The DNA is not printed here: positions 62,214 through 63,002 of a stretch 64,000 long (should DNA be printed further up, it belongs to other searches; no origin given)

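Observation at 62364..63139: GNAT / DUF1778 (TacAT-type) toxin-antitoxin pair as island cargo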

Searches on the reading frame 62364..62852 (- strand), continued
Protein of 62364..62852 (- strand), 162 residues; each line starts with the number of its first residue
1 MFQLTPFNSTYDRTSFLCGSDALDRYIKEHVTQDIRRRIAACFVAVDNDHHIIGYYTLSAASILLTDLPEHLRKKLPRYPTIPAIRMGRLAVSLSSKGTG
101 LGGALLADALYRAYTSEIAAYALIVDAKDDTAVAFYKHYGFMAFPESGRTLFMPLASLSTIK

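Call 67: search_dna_similar(query=window:62364-62852:-, collection=phages, mode=protein, max_rows=20, max_evalue=1e-10)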
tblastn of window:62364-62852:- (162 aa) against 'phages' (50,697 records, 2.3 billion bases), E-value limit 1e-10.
Records with a match: 3; places in all: 3; records where one place covers at least 80% of the query: 3.
Best place of each record, by identity: <60% 3.
By first word of the organism name: Escherichia 3.
By host as written in the record: Escherichia coli strain SCU-107 1; - 1; Escherichia coli strain SCU-175 1.
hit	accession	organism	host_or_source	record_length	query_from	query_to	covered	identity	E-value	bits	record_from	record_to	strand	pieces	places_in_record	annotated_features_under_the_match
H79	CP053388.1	Escherichia phage CMS-2020a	Escherichia coli strain SCU-107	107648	11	161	93%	30.8%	4e-13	71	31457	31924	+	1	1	record has no annotation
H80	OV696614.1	Escherichia phage Cyrano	-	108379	11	161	93%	30.8%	4e-13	71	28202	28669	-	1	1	KacT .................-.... toxin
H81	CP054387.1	Escherichia phage CMS-2020a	Escherichia coli strain SCU-175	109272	11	161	93%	30.1%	2e-11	66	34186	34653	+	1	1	record has no annotation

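Call 68: search_dna_similar(query=window:62364-62852:-, collection=plasmids, mode=protein, max_rows=25, max_evalue=1e-10, rows=spread)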
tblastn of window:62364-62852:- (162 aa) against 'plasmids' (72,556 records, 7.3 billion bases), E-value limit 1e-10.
Records with a match: 511; places in all: 517; records where one place covers at least 80% of the query: 508.
Best place of each record, by identity: 90-95% 9; 60-80% 21; <60% 481.
By first word of the organism name: Escherichia 153; Burkholderia 47; Enterobacter 46; Rhizobium 42; Ralstonia 23; Citrobacter 19; Vibrio 18; Klebsiella 15; Pseudomonas 11; Acinetobacter 9; and 62 more.
By predicted mobility (MOB-suite, as given by PLSDB): non-mobilizable 305; conjugative 123; mobilizable 83.
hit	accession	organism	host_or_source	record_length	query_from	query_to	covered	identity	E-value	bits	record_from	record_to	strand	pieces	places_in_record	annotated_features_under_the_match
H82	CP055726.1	Escherichia coli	culture,Pooled pig faecal samples ...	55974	1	162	100%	94.4%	1e-85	280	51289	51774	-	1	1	GNAT family N-acetyltransferase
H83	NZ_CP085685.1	Pseudomonas ficuserectae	Mulberry blight tissue sample,Mulberry ...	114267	2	161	99%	60.6%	2e-41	153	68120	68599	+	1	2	GNAT family N-acetyltransferase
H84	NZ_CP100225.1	Burkholderia glumae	cell culture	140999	3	158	96%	58.9%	3e-44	162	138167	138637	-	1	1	GNAT family N-acetyltransferase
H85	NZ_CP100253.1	Burkholderia glumae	cell culture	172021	3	158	96%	58.9%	3e-44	162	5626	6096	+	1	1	GNAT family N-acetyltransferase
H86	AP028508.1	Serratia marcescens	-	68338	9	158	93%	52.7%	2e-33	130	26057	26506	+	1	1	none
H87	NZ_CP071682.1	Rhizobium ruizarguesonis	lentil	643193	11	161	93%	46.4%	2e-29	119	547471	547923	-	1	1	GNAT family N-acetyltransferase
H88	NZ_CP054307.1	Synechocystis sp. PCC 7338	cell culture,Tidal pool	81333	4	158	96%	42.1%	2e-26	111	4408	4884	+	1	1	GNAT family N-acetyltransferase | DUF1778 domain-containing protein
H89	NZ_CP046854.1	Vibrio fluvialis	-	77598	9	157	92%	36.6%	7e-13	72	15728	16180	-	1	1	GNAT family N-acetyltransferase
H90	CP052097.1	Ralstonia solanacearum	tomato,cell culture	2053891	2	161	99%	32.9%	4e-12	70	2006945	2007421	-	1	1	none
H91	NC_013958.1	Nitrosococcus halophilus Nc 4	-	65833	3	153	93%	34.0%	9e-14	75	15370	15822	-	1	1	GNAT family N-acetyltransferase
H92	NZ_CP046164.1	Vibrio sp. THAF191c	pure culture,Surface of a polyethylene ...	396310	8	161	95%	31.7%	2e-12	71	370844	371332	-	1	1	GNAT family N-acetyltransferase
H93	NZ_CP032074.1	Escherichia coli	Avian,Pure culture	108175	11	161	93%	32.1%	1e-12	71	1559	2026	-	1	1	GNAT family N-acetyltransferase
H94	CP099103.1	Escherichia coli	culture,Pooled sediment sample ...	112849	11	161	93%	32.1%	4e-12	70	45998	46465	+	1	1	GNAT family N-acetyltransferase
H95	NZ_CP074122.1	Escherichia coli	single bacteria,ascites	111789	11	161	93%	31.4%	2e-11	68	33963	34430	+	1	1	GNAT family N-acetyltransferase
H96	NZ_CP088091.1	Rhizobium laguerreae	cell culture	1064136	1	159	98%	29.7%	1e-12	71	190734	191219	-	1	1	none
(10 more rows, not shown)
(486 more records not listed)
